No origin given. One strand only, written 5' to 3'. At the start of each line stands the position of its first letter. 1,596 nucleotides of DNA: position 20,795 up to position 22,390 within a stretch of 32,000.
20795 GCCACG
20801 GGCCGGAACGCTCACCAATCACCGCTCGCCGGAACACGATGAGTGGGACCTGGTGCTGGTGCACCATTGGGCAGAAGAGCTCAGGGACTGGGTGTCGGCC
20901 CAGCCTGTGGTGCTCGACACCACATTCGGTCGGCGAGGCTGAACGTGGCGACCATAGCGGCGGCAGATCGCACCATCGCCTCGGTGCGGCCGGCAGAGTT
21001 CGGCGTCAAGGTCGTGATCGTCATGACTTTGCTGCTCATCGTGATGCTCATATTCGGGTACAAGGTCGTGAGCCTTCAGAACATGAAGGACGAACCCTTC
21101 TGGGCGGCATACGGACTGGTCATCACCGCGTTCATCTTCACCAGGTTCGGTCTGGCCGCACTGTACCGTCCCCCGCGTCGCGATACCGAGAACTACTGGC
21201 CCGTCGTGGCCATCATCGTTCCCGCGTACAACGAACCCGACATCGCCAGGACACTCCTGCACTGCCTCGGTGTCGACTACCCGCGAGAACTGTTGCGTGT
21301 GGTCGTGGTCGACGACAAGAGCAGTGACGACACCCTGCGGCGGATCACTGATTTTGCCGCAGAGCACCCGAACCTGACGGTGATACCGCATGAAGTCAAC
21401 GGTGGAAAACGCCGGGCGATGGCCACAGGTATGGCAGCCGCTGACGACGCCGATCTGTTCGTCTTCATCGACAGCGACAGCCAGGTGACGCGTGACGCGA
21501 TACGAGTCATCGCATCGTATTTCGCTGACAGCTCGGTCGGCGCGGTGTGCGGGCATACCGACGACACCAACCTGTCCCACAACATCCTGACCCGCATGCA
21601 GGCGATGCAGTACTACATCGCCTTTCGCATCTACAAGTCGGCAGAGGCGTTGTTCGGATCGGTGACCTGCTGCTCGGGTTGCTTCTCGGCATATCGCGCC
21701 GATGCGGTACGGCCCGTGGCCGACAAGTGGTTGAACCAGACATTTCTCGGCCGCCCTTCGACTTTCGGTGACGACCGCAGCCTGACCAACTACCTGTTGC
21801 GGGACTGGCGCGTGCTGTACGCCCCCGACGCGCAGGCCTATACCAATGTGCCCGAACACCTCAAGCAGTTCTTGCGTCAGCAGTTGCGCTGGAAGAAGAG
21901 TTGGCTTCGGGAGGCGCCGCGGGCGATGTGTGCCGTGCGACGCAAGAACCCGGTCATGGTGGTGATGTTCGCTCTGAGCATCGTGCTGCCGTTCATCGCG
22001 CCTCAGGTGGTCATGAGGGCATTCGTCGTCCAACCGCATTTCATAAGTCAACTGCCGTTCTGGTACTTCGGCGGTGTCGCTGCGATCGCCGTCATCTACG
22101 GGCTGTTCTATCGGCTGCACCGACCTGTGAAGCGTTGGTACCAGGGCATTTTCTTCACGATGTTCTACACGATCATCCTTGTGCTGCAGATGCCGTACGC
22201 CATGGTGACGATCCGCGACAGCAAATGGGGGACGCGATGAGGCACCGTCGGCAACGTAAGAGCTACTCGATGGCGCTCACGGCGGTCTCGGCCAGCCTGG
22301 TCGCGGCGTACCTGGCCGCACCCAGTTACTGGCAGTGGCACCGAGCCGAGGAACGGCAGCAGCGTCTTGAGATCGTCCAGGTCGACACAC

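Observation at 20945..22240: The GT2 carries the class-I hyaluronan-synthase signature rather than a generic GT2 pattern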

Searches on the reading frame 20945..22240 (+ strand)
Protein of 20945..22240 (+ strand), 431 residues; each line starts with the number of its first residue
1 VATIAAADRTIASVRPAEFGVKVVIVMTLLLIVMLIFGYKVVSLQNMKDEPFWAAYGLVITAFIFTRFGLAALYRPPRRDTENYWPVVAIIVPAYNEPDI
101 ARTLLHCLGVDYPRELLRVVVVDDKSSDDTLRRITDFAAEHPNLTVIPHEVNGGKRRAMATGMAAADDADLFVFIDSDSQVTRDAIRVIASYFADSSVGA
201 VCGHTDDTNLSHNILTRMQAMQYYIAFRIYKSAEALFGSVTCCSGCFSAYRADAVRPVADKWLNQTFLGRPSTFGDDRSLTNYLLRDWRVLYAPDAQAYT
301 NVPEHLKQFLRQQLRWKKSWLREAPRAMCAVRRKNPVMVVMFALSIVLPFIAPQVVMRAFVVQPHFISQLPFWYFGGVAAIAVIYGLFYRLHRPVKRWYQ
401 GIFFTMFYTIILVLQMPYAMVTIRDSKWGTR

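Call 3: search_protein_families(library=pfam, proteins=[window:20945-22240:+])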
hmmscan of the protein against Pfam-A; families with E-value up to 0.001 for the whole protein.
window:20945-22240:+ (431 aa): 6 families
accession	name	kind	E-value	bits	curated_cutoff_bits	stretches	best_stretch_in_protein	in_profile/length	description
PF13641.12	Glyco_tranf_2_3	-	8.4e-27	95.1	27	1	87-317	2-228/230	Glycosyltransferase like family 2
PF00535.33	Glycos_transf_2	-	4e-26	92.4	23.3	1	90-255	2-164/168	Glycosyl transferase family 2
PF03142.21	Chitin_synth_2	-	1.6e-21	77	27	1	167-331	200-390/527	Chitin synthase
PF13632.12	Glyco_trans_2_3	-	5.5e-12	46.4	27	1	172-407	2-183/198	Glycosyl transferase family group 2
PF13506.12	Glyco_transf_21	-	4e-07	30.1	21.7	1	153-318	15-174/174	Glycosyl transferase family 21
PF10111.15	Glyco_tranf_2_2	-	0.00064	19.7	27.3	0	114-191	27-104/276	Glycosyltransferase like family 2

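Call 4: search_protein_families(library=ncbifam, proteins=[window:20945-22240:+])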
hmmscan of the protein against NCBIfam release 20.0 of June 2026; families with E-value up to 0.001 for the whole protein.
window:20945-22240:+ (431 aa): 21 families
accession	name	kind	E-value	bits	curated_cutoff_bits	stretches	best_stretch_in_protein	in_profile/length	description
TIGR04242.1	nodulat_NodC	equivalog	4.1e-58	197.2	550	1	81-431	43-394/395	chitooligosaccharide synthase NodC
TIGR03937.1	PgaC_IcaA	equivalog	5.3e-34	117.9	422.3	1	80-361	39-315/407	poly-beta-1,6-N-acetyl-D-glucosamine synthase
TIGR03111.1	glyc2_xrt_Gpos1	hypoth_equivalog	3.3e-21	75.6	363.95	1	60-323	23-289/439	TIGR03111 family XrtG-associated glycosyltransferase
TIGR03965.1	mycofact_glyco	equivalog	1.4e-18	67.1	280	1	80-214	68-200/467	mycofactocin biosynthesis glycosyltransferase MftF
TIGR03469.1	HpnB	hypoth_equivalog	2.7e-10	39.8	379.25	1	80-189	38-156/386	hopene-associated glycosyltransferase HpnB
TIGR04283.1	glyco_like_mftF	equivalog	1.6e-09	37.7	182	1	89-221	2-127/221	TIGR04283 family arsenosugar biosynthesis glycosyltransferase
NF007482.0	PRK10073.1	equivalog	1.6e-09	37.2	423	1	85-183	5-100/334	glycosyltransferase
TIGR03472.1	HpnI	equivalog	5.1e-09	35.4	310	1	72-355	32-307/373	bacteriohopanetetrol glucosamine biosynthesis glycosyltransferase HpnI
TIGR03030.1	CelA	equivalog_domain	9.9e-09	33.8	699.1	1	74-130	117-177/714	UDP-forming cellulose synthase catalytic subunit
NF041865.1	EpsU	equivalog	1e-08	34.6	700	1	87-228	40-181/394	exopolysaccharide biosynthesis GT2 family glycosyltransferase EpsU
NF058614.1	PPMAGASynPpgS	equivalog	8.6e-08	31.9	370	1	88-203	2-111/226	polyprenyl-phospho-N-acetylgalactosaminyl synthase PpgS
NF041875.1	EPS_EpsD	equivalog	9.1e-08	31.9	370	1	88-188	1-99/325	exopolysaccharide biosynthesis glycosyltransferase EpsD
NF008558.0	PRK11498.1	equivalog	3.6e-07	28.5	992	1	82-188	269-372/872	UDP-forming cellulose synthase catalytic subunit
NF047683.1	TeichurnBiosyTuaG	equivalog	2.8e-06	27.2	400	1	85-185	5-103/252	teichuronic acid biosynthesis protein TuaG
NF010496.0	PRK13915.1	equivalog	2.9e-06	26.6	262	1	88-182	33-130/307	glucosyl-3-phosphoglycerate synthase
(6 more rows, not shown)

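Call 5: search_solved_structures(query=window:20945-22240:+, max_evalue=0.001, show_alignments=3)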
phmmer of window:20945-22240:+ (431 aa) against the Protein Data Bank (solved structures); distinct sequences matched with E-value up to 0.001: 28.
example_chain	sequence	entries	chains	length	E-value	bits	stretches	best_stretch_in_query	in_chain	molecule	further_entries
7sp7_A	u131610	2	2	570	3.9e-31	111.7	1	151-431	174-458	Hyaluronan synthase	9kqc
8snc_A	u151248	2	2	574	3.9e-31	111.6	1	151-431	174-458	Hyaluronan synthase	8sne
7sp6_A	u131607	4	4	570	1.8e-30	109.4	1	151-431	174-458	Hyaluronan synthase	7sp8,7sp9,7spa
8snd_A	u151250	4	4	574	1.9e-30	109.4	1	151-431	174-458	Hyaluronan synthase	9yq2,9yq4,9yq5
8smm_A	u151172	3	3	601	2.8e-26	95.7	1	152-430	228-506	Hyaluronan synthase 1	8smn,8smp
6yv7_B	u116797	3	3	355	5.9e-13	51.8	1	83-202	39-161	Glycosyl transferase, family 2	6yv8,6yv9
6yv7_A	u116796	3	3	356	5.9e-13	51.8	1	83-202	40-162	Glycosyl transferase, family 2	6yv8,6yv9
5tze_C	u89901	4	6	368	8.6e-08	34.7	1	89-193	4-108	Glycosyl transferase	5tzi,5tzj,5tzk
5tz8_A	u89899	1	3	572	1.8e-07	33.7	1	89-193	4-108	Glycosyl transferase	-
3bcv_A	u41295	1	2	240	2.8e-07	33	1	86-188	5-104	Putative glycosyltransferase protein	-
7xs6_B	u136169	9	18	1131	2.9e-07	33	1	167-319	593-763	Chitin synthase 1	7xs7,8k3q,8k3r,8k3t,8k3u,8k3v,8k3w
7wjm_A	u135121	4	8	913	3.1e-07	32.9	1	174-317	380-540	Chitin synthase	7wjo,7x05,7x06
8k3p_A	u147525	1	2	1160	3.1e-07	32.9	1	167-319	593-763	Chitin synthase 1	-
8k52_A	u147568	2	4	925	3.1e-07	32.9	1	174-317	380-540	chitin synthase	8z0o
7wjn_A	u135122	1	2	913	7.4e-07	31.7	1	174-317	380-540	Chitin synthase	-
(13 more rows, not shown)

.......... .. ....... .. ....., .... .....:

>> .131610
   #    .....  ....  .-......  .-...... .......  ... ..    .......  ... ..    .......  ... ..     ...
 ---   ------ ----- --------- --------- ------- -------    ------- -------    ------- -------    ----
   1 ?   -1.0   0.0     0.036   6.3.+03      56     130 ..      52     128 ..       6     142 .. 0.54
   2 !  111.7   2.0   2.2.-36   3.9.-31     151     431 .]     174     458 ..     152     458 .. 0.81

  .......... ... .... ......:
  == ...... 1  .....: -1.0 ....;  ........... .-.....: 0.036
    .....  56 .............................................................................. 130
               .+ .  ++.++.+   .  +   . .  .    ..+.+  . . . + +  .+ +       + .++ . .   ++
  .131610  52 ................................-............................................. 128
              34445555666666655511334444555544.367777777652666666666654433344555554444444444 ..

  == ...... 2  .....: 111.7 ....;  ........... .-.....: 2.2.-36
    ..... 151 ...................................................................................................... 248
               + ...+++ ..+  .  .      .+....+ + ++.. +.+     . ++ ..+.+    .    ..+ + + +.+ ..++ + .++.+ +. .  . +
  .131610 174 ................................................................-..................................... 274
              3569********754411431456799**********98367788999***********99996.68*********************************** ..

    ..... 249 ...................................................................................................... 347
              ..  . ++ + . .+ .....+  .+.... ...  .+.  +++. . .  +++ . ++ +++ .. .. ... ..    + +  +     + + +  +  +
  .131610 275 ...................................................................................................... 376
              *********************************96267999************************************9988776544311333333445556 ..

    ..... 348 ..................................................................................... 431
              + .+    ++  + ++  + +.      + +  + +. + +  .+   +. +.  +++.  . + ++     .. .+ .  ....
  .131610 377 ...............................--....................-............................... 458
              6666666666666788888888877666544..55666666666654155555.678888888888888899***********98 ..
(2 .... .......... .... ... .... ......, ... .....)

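Call 7: find_homologous_proteins(query=window:20945-22240:+, max_evalue=0.00001)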
Query window:20945-22240:+ (431 aa): 2667 proteins with E <= 0.00001 among 8000 candidates; the best 120 are listed.
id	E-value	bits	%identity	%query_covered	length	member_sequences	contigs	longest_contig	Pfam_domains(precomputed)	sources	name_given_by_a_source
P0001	4.0e-290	980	100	100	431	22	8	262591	PF13632.13,PF13506.14,PF13641.13,PF03142.22,PF01644.24,PF00535.33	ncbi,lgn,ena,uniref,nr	ncbi:glycosyltransferase family 2 protein [Mycolicibacterium smegmatis]|uniref:glycosyltransferase f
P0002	1.0e-227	774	80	96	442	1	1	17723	PF13632.13,PF13506.14,PF13641.13,PF03142.22,PF01644.24,PF00535.33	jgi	jgi:hyaluronan synthase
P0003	1.4e-209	714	75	96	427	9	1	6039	PF13632.13,PF13506.14,PF13641.13,PF03142.22,PF01644.24,PF00535.33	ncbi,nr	ncbi:MAG: hyaluronan synthase [Micromonosporaceae bacterium]|nr:hyaluronan synthase [Micromonosporac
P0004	5.5e-207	706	74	96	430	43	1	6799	PF13632.13,PF13506.14,PF13641.13,PF03142.22,PF01644.24,PF00535.33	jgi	jgi:hyaluronan synthase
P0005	6.1e-207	706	75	96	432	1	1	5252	PF13632.13,PF13506.14,PF13641.13,PF03142.22,PF01644.24,PF00535.33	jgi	jgi:hyaluronan synthase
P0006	1.9e-206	704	76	96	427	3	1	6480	PF13632.13,PF13506.14,PF13641.13,PF03142.22,PF01644.24,PF00535.33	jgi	jgi:hyaluronan synthase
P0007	1.1e-204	698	73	98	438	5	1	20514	PF13632.13,PF13506.14,PF13641.13,PF03142.22,PF01644.24,PF00535.33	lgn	-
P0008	1.2e-204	698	74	96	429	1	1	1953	PF13632.13,PF13506.14,PF13641.13,PF03142.22,PF01644.24,PF00535.33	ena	-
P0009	5.2e-204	696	75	90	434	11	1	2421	PF13632.13,PF13506.14,PF13641.13,PF03142.22,PF01644.24,PF00535.33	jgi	jgi:hyaluronan synthase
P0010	6.4e-204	696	73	96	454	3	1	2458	PF13632.13,PF13641.13,PF03142.22,PF01644.24,PF00535.33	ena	-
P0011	9.9e-204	695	75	91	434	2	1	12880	PF13632.13,PF13506.14,PF13641.13,PF03142.22,PF01644.24,PF00535.33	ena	-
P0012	2.3e-203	694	74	97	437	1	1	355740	PF13632.13,PF13506.14,PF13641.13,PF03142.22,PF01644.24,PF00535.33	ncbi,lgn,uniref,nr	ncbi:glycosyltransferase family 2 protein [Mycobacterium sp. IS-1742]|uniref:glycosyltransferase fam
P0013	1.5e-202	691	77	91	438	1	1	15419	PF13632.13,PF13506.14,PF13641.13,PF03142.22,PF01644.24,PF00535.33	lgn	-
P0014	7.9e-202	689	75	91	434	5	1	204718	PF13632.13,PF13506.14,PF13641.13,PF03142.22,PF01644.24,PF00535.33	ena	-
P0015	9.5e-202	689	73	95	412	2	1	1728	PF13632.13,PF13506.14,PF13641.13,PF03142.22,PF01644.24,PF00535.33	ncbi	-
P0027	1.1e-196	672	72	95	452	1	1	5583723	PF13632.13,PF13506.14,PF13641.13,PF03142.22,PF01644.24,PF00535.33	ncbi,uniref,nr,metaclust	ncbi:glycosyl transferase [Mycolicibacterium chubuense NBB4]|uniref:Hyaluronan synthase n=1 Tax=Myco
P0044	9.4e-185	633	66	96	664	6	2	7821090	PF13632.13,PF13506.14,PF13641.13,PF03142.22,PF01644.24,PF00535.33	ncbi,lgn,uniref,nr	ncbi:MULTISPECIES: glycosyltransferase [unclassified Rhodococcus (in: high G+C Gram-positive bacteri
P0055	1.7e-161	556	61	93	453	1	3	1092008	PF13632.13,PF13506.14,PF13641.13,PF03142.22,PF01644.24,PF00535.33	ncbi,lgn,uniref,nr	ncbi:glycosyltransferase family 2 protein [Smaragdicoccus niigatensis]|uniref:glycosyltransferase fa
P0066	1.0e-157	544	58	97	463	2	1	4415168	PF13632.13,PF13506.14,PF13641.13,PF03142.22,PF01644.24,PF00535.33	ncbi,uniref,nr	ncbi:Glycosyl transferase [Arthrobacter sp. 9AX]|uniref:glycosyltransferase family 2 protein n=1 Tax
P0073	2.6e-155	536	59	94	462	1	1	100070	PF13632.13,PF13506.14,PF13641.13,PF03142.22,PF01644.24,PF00535.33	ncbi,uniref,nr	ncbi:glycosyltransferase [Pseudonocardia sp. RS11V-5]|uniref:glycosyltransferase n=1 Tax=Pseudonocar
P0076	1.2e-153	530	58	95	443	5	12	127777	PF13632.13,PF13506.14,PF13641.13,PF03142.22,PF01644.24,PF00535.33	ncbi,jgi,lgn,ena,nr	ncbi:MAG TPA: glycosyltransferase family 2 protein [Acidimicrobiia bacterium]|nr:glycosyltransferase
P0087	4.4e-140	485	55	90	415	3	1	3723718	PF13632.13,PF13506.14,PF13641.13,PF03142.22,PF01644.24,PF00535.33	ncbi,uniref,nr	ncbi:glycosyltransferase family 2 protein [Rhodococcus sp. X156]|uniref:glycosyltransferase family 2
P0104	1.7e-117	411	48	95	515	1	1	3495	PF13632.13,PF10111.15,PF13506.14,PF13641.13,PF03142.22,PF01644.24,PF00535.33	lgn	-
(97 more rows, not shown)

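Call 12: search_dna_similar(query=window:20945-22240:+, collection=plasmids, mode=protein, max_rows=40, rows=spread)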
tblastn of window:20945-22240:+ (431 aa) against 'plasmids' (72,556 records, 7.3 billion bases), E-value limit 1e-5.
Records with a match: 621; places in all: 636; records where one place covers at least 80% of the query: 230.
Best place of each record, by identity: <60% 621.
By first word of the organism name: Ralstonia 129; Rhizobium 126; Bacillus 109; Sinorhizobium 76; Escherichia 29; Acinetobacter 10; Bradyrhizobium 9; Streptomyces 9; Mesorhizobium 8; Sulfitobacter 8; and 47 more.
By predicted mobility (MOB-suite, as given by PLSDB): conjugative 325; mobilizable 151; non-mobilizable 145.
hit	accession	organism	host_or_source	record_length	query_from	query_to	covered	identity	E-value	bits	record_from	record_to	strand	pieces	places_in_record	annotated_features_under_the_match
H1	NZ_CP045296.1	Paenibacillus cellulositrophicus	cell culture,Thai soil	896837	56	431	87%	40.2%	8e-68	241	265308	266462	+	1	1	glycosyltransferase family 2 protein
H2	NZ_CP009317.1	Bacillus cereus 03BB102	Human blood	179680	52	431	88%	29.9%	1e-40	162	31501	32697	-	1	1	hasA: hyaluronan synthase HasA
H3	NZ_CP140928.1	Sinorhizobium medicae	Medicago lupulina,whole organism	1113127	86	431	80%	32.4%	1e-37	153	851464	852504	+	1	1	record has no annotation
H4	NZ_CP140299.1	Sinorhizobium kummerowiae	Kummerowia stipulacea,Pure culture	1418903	86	431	80%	32.3%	2e-37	152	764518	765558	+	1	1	none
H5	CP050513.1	Sinorhizobium meliloti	Medicago sativa,cell culture,root nodule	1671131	86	431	80%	32.1%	4e-38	154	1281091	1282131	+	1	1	nodC: chitooligosaccharide synthase NodC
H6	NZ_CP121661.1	Sinorhizobium terangae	Desmanthus virgatus,cell culture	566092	56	431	87%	29.5%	2e-30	131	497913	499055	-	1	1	nodC: chitooligosaccharide synthase NodC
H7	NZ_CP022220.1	Bradyrhizobium guangxiense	peanut,cell culture,roots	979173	76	431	83%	30.6%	1e-32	138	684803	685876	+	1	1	nodC: chitooligosaccharide synthase NodC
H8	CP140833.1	Rhizobium ruizarguesonis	Trifolium pratense,whole organism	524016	82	431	81%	30.6%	2e-31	134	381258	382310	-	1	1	nodC: chitooligosaccharide synthase NodC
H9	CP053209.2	Rhizobium leguminosarum bv. trifolii TA1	Trifolium spumosum L. (Annual ...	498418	82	431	81%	30.3%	3e-31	134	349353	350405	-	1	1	nodC: chitooligosaccharide synthase NodC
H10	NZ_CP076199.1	Bacillus anthracis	soil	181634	88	431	80%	30.7%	2e-37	152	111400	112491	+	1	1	hasA: hyaluronan synthase HasA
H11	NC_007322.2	Bacillus anthracis str. 'Ames Ancestor'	-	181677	88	431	80%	30.7%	2e-37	152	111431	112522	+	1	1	hasA: hyaluronan synthase HasA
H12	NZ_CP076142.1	Bacillus anthracis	-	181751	88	431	80%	30.7%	2e-37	152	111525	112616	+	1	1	hasA: hyaluronan synthase HasA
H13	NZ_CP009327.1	Bacillus anthracis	human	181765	88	431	80%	30.7%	2e-37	152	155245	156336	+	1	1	hasA: hyaluronan synthase HasA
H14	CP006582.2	Mesorhizobium huakuii 7653R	Rice field soil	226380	69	431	84%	29.0%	5e-30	130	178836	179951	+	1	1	nodC: chitooligosaccharide synthase NodC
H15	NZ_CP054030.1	Rhizobium hidalgonense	Pisum sativum l. (pea),Pure culture,Pea ...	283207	77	431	82%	29.4%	1e-29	129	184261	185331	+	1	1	nodC: chitooligosaccharide synthase NodC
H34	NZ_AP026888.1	Enterobacter asburiae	Microbe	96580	76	319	57%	30.4%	3e-9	67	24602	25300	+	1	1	pgaC: poly-beta-1,6-N-acetyl-D-glucosamine synthase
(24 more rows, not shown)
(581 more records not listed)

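Call 13: get_annotated_region(hit=H5, flank=300)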
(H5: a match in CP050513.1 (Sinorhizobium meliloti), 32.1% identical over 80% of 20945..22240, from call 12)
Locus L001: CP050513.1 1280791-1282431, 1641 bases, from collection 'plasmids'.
description: Sinorhizobium meliloti strain RCAM1750 plasmid p_1, complete sequence
organism: Sinorhizobium meliloti (NCBI taxid 382)
taxonomy: Bacteria; Pseudomonadota; Alphaproteobacteria; Hyphomicrobiales; Rhizobiaceae; Sinorhizobium; Sinorhizobium meliloti
host: -; source: Medicago sativa,cell culture,root nodule; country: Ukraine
typing (MOB-suite, as given by PLSDB): conjugative; relaxase MOBQ; mating-pair formation MPF_T
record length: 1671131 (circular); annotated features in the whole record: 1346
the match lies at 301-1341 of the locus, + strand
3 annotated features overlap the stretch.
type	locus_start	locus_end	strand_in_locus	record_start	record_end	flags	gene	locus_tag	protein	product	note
CDS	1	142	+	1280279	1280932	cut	nodB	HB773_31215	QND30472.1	chitooligosaccharide deacetylase NodB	-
CDS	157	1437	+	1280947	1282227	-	nodC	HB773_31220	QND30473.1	chitooligosaccharide synthase NodC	-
CDS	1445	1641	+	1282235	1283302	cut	nodI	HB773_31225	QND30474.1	nodulation factor ABC transporter ATP-binding protein NodI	-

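Call 14: get_annotated_region(hit=H1, flank=6000)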
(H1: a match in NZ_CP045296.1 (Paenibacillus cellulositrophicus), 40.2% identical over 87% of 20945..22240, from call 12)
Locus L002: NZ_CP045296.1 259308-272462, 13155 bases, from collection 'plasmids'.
description: Paenibacillus cellulositrophicus strain KACC 16577 plasmid unnamed1, complete sequence
organism: Paenibacillus cellulositrophicus (NCBI taxid 562959)
taxonomy: Bacteria; Bacillota; Bacilli; Bacillales; Paenibacillaceae; Paenibacillus; Paenibacillus cellulositrophicus
host: -; source: cell culture,Thai soil; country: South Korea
typing (MOB-suite, as given by PLSDB): non-mobilizable
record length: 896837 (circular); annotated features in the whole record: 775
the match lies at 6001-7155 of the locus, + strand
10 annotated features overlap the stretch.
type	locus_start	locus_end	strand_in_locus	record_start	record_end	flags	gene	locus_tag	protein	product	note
CDS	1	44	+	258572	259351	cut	-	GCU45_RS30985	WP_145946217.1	alpha/beta hydrolase family protein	-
CDS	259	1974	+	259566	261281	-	-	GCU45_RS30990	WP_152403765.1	thiamine pyrophosphate-binding protein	-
CDS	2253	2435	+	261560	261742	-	-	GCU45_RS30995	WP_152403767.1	hypothetical protein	-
CDS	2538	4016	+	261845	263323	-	-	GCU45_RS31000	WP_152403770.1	polysaccharide deacetylase family protein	-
CDS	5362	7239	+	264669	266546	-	-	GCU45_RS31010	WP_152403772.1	glycosyltransferase family 2 protein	-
CDS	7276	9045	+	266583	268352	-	-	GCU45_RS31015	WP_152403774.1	polysaccharide deacetylase family protein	GO:0005975 - carbohydrate metabolic process [Evidence IEA]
CDS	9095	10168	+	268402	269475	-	-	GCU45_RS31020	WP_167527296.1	glycosyl hydrolase family 18 protein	GO:0005975 - carbohydrate metabolic process [Evidence IEA]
CDS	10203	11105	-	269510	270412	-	-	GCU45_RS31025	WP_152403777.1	AraC family transcriptional regulator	-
CDS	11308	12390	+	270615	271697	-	-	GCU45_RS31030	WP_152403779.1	glycoside hydrolase family 172 protein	-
CDS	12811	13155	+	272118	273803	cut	-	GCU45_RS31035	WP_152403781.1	glutamine--tRNA ligase/YqeY domain fusion protein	GO:0006425 - glutaminyl-tRNA aminoacylation [Evidence IEA]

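Call 15: get_annotated_region(hit=H8, flank=300)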
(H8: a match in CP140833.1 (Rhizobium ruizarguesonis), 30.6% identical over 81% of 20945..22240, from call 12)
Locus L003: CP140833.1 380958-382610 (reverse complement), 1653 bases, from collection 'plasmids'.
description: Rhizobium ruizarguesonis strain TP42 plasmid pRlX3, complete sequence
organism: Rhizobium ruizarguesonis (NCBI taxid 2081791)
taxonomy: Bacteria; Pseudomonadota; Alphaproteobacteria; Hyphomicrobiales; Rhizobiaceae; Rhizobium; Rhizobium ruizarguesonis
host: -; source: Trifolium pratense,whole organism; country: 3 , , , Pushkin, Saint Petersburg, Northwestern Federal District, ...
typing (MOB-suite, as given by PLSDB): conjugative; relaxase MOBQ; mating-pair formation MPF_T
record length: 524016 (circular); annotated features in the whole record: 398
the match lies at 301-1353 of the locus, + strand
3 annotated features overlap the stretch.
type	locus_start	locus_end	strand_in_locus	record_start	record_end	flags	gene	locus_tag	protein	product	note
CDS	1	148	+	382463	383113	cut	nodB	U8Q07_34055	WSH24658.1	chitooligosaccharide deacetylase NodB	-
CDS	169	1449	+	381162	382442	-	nodC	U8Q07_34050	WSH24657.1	chitooligosaccharide synthase NodC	-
CDS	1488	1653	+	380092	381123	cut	nodI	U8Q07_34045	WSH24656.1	nodulation factor ABC transporter ATP-binding protein NodI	-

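Call 16: get_annotated_region(hit=H7, flank=300)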
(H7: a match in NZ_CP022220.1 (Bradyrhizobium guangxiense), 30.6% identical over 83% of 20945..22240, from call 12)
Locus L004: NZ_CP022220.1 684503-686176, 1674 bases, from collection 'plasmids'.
description: Bradyrhizobium guangxiense strain CCBAU 53363 plasmid p53363, complete sequence
organism: Bradyrhizobium guangxiense (NCBI taxid 1325115)
taxonomy: Bacteria; Pseudomonadota; Alphaproteobacteria; Hyphomicrobiales; Nitrobacteraceae; Bradyrhizobium; Bradyrhizobium guangxiense
host: -; source: peanut,cell culture,roots; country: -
typing (MOB-suite, as given by PLSDB): mobilizable; relaxase MOBP
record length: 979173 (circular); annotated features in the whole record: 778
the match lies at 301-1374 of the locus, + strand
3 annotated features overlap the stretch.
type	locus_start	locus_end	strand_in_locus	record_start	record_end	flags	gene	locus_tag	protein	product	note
CDS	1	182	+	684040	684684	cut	nodB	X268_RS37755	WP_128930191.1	chitooligosaccharide deacetylase NodB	GO:0009877 - nodulation [Evidence IEA]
CDS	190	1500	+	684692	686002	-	nodC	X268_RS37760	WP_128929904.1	chitooligosaccharide synthase NodC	GO:0009877 - nodulation [Evidence IEA]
CDS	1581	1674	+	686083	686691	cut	-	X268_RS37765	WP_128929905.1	SAM-dependent methyltransferase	GO:0009877 - nodulation [Evidence IEA]; GO:0009312 - oligosaccharide biosynthetic process [Evidence IEA]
